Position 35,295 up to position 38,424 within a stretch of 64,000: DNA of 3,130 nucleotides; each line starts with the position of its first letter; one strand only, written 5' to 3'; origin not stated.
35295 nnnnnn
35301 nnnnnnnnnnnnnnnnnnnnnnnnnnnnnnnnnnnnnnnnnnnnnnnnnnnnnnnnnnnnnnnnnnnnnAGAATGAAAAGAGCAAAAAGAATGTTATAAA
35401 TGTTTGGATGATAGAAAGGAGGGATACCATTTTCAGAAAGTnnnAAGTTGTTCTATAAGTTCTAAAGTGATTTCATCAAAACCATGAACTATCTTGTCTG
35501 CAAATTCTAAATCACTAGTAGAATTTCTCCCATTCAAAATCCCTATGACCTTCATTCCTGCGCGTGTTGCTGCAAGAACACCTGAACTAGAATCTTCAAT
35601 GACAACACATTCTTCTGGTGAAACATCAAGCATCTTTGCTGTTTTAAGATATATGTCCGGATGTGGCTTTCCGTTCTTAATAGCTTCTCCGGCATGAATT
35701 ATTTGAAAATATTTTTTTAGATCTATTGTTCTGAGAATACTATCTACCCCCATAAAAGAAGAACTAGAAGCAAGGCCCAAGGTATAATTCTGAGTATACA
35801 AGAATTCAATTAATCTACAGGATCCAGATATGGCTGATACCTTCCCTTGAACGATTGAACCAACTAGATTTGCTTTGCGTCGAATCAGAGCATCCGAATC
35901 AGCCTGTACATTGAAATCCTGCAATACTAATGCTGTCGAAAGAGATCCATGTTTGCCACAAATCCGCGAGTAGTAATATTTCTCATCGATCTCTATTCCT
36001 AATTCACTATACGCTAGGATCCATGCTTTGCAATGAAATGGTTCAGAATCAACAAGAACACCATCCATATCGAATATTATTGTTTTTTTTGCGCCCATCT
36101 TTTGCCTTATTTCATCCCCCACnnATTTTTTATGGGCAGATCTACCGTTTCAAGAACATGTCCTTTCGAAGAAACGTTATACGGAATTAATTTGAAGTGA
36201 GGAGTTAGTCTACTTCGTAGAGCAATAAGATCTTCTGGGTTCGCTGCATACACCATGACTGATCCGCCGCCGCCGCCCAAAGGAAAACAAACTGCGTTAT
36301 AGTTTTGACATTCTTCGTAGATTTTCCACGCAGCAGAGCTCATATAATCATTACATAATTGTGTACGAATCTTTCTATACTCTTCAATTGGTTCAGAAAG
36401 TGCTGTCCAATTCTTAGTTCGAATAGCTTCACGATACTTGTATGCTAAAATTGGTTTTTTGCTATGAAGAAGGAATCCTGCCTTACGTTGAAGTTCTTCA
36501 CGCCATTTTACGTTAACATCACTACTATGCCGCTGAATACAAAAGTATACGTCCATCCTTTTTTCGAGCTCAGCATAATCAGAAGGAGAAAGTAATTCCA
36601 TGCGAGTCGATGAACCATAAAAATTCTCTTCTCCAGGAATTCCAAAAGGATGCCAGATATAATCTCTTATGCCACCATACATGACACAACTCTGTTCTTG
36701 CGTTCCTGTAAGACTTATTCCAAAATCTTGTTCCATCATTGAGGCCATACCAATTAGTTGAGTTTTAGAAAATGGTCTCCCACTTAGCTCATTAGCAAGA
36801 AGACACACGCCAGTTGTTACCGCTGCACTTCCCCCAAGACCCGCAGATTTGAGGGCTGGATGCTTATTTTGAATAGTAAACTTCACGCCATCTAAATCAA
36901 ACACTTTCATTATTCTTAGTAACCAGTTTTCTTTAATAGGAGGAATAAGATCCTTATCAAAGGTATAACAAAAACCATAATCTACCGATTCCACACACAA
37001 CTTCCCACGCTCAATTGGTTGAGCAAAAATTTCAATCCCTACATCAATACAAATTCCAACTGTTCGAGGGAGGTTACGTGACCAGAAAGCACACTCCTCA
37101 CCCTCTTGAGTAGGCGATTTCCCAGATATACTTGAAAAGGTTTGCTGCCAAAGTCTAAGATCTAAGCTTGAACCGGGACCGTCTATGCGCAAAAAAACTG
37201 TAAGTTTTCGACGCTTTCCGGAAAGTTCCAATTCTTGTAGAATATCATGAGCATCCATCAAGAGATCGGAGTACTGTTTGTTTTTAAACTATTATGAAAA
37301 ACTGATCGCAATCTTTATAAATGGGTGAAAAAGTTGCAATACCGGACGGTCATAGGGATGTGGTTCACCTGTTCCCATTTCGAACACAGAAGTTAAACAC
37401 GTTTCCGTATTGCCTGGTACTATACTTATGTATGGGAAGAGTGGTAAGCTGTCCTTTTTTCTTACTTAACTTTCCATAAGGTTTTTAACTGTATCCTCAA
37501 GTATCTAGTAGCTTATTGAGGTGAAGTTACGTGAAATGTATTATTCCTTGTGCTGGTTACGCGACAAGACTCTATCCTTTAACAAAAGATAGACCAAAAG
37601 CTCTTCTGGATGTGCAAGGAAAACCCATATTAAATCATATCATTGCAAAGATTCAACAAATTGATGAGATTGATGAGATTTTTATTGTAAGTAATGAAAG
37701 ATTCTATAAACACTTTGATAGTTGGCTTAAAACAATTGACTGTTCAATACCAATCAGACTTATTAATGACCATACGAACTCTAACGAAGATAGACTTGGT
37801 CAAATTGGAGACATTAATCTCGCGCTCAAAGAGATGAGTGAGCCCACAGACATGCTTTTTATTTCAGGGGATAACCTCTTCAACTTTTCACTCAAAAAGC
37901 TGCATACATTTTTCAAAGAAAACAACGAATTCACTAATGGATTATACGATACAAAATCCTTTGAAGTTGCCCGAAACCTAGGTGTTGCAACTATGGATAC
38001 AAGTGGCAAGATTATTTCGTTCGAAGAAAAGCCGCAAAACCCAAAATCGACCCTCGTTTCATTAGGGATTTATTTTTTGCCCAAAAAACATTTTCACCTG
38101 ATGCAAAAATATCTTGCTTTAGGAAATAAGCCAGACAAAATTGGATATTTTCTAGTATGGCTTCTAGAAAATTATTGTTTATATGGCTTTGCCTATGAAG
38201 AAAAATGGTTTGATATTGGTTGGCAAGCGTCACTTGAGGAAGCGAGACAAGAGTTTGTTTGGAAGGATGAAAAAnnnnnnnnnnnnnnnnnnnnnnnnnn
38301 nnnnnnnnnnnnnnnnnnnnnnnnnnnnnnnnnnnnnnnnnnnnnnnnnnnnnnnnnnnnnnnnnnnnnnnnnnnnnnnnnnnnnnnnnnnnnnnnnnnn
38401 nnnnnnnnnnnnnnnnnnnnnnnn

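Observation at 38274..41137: Split citryl-CoA synthetase + citryl-CoA lyase gene set (ATP-dependent citrate cleavage)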

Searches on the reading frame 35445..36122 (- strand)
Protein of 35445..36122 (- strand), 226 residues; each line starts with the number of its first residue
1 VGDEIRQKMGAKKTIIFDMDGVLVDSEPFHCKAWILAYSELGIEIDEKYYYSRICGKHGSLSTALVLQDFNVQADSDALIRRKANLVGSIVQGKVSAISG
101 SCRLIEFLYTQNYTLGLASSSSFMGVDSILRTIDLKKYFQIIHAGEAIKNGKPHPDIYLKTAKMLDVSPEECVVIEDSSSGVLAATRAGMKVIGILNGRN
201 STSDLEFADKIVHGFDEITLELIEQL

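Call 16: search_protein_families(library=pfam, proteins=[window:35445-36122:-], max_evalue=0.0001)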
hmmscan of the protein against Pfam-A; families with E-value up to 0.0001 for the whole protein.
window:35445-36122:- (226 aa): 3 families
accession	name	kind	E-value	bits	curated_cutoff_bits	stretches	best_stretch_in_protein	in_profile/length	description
PF13419.12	HAD_2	-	9.7e-32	110.9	23.8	1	15-195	1-178/178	Haloacid dehalogenase-like hydrolase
PF00702.32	Hydrolase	-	4e-24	86.5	26.4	1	13-189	2-191/191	haloacid dehalogenase-like hydrolase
PF13242.12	Hydrolase_like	-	2.4e-10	40.6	22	1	151-208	3-62/75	HAD-hyrolase-like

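Call 68: search_protein_families(library=ncbifam, proteins=[window:35445-36122:-], max_evalue=0.001)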
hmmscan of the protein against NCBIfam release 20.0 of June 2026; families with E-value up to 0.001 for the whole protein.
window:35445-36122:- (226 aa): 31 families (the best 25 are shown)
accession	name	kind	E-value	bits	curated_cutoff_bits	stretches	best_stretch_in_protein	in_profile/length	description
TIGR02009.1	PGMB-YQAB-SF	subfamily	1.3e-40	139.6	153.35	1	13-195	2-186/186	beta-phosphoglucomutase family hydrolase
NF008087.0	PRK10826.1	equivalog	2e-35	122.4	191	1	13-200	8-196/222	hexitol phosphatase HxpB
TIGR01990.1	bPGM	equivalog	4.4e-34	118.1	189.4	1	13-195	2-186/187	beta-phosphoglucomutase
NF008000.0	PRK10725.1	equivalog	3.5e-28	99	215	1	13-194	6-184/188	fructose-1-phosphate/6-phosphogluconate phosphatase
NF008610.0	PRK11587.1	equivalog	7.1e-25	87.6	282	1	13-221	4-206/219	sugar phosphatase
NF046057.1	bifunc_MtlD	equivalog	2e-23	82.7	800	1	14-195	9-191/683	bifunctional mannitol-1-phosphate dehydrogenase/phosphatase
NF053653.1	InDiPhoBT2121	equivalog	6.7e-22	78.1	245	1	13-204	2-195/216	inorganic diphosphatase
NF009695.0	PRK13222.1-2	equivalog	6.5e-21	74.9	225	1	9-219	3-219/226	phosphoglycolate phosphatase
TIGR01509.1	HAD-SF-IA-v3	subfamily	8.4e-20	71.5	29.4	1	132-195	93-154/154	HAD-IA family hydrolase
NF007854.0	PRK10563.1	equivalog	1.2e-19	70.9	211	1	12-193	4-183/221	6-phosphogluconate phosphatase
TIGR01449.2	PGP_bact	equivalog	1.7e-19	70.2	180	1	15-211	1-202/213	phosphoglycolate phosphatase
NF009694.0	PRK13222.1-1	equivalog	6.8e-17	61.6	415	1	106-208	121-223/252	phosphoglycolate phosphatase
TIGR01454.1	AHBA_synth_RP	hypoth_equivalog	2e-15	57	246.65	1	15-206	1-185/205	AHBA synthesis associated protein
NF009804.0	PRK13288.1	equivalog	3.9e-15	55.9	218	1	13-195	4-181/215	pyrophosphatase PpaX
TIGR02253.1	CTE7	subfamily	8.5e-14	51.8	169.75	1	13-204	3-203/221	TIGR02253 family HAD-type hydrolase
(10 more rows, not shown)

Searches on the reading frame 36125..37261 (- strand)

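Call 16: search_protein_families(library=pfam, proteins=[window:36125-37261:-], max_evalue=0.0001)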
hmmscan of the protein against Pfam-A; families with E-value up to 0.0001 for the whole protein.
window:36125-37261:- (379 aa): 1 family
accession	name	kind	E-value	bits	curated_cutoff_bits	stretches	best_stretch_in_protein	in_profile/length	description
PF00288.32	GHMP_kinases_N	-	1e-09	38.9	22.3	1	119-197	12-87/87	GHMP kinases N terminal domain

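Call 68: search_protein_families(library=ncbifam, proteins=[window:36125-37261:-], max_evalue=0.001)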
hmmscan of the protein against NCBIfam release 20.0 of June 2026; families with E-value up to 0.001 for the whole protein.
window:36125-37261:- (379 aa): 2 families
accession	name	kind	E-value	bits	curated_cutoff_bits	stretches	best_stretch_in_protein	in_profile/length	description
TIGR00191.1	thrB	equivalog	1.6e-07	30.5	168.25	1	118-178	71-131/304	homoserine kinase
NF002288.1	PRK01212.1-4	equivalog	1.4e-05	24.3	194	1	126-175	75-124/303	homoserine kinase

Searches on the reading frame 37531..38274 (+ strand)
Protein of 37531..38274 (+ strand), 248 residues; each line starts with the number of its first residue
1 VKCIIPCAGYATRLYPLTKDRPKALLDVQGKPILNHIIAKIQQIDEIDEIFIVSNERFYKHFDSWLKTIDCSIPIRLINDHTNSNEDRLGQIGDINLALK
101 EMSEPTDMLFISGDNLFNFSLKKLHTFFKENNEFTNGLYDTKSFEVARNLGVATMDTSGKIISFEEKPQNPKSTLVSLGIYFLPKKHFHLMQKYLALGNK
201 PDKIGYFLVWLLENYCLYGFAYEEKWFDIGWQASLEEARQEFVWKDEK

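Call 68: search_protein_families(library=ncbifam, proteins=[window:37531-38274:+], max_evalue=0.001)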
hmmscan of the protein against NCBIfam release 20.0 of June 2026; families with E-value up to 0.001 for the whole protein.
window:37531-38274:+ (248 aa): 29 families (the best 25 are shown)
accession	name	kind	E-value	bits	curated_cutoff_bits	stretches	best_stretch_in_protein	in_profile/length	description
TIGR03992.1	Arch_glmU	subfamily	5.4e-26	91.4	292.1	1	1-232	1-217/393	bifunctional sugar-1-phosphate nucleotidylyltransferase/acetyltransferase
NF041313.1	UDPGP_AglF_Halo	equivalog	8.7e-25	87.5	400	1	1-191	1-182/234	UTP--glucose-1-phosphate uridylyltransferase AglF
TIGR01208.1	rmlA_long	equivalog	1.3e-22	80.2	320.25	1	2-240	1-232/353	glucose-1-phosphate thymidylyltransferase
NF041173.1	Sug_nt_acttase_Thmprot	equivalog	6.9e-18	64.8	600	1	1-231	1-216/405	bifunctional sugar-1-phosphate nucleotidylyltransferase/acetyltransferase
NF049965.1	GlMnHpPGnyltfHddC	equivalog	8.4e-16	58.3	300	1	1-190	1-174/221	D-glycero-D-manno-heptose 1-phosphate guanosyltransferase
NF003670.0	PRK05293.1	equivalog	1.1e-14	54.1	470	1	97-246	110-262/382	glucose-1-phosphate adenylyltransferase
TIGR01207.1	rmlA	equivalog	2.1e-14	53.4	360.65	1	2-190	1-182/286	glucose-1-phosphate thymidylyltransferase RfbA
NF052502.1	man1P_GTase_Rv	exception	6.9e-14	51.5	440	1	3-234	3-222/352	mannose-1-phosphate guanylyltransferase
TIGR01099.1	galU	equivalog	2.8e-13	50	326.8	1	1-230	2-253/261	UTP--glucose-1-phosphate uridylyltransferase GalU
TIGR02091.1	glgC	equivalog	3.3e-13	49.4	424.9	1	4-243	4-260/364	glucose-1-phosphate adenylyltransferase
NF012024.0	PRK15480.1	equivalog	4.5e-12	45.7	588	1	2-189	5-185/292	glucose-1-phosphate thymidylyltransferase RfbA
NF002772.0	PRK02862.1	equivalog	9.2e-10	37.8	537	1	4-172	7-183/429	glucose-1-phosphate adenylyltransferase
NF045761.1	NAMPUrTaseMurU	equivalog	1.1e-09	38.5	250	1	1-240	1-225/226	N-acetylmuramate alpha-1-phosphate uridylyltransferase MurU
NF045697.1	MurNAcPUrMurU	equivalog_domain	1.8e-08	34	370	1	7-81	4-75/229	N-acetylmuramate alpha-1-phosphate uridylyltransferase MurU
NF001186.0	PRK00155.2-3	equivalog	4.2e-07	29.6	253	1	4-79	8-80/224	2-C-methyl-D-erythritol 4-phosphate cytidylyltransferase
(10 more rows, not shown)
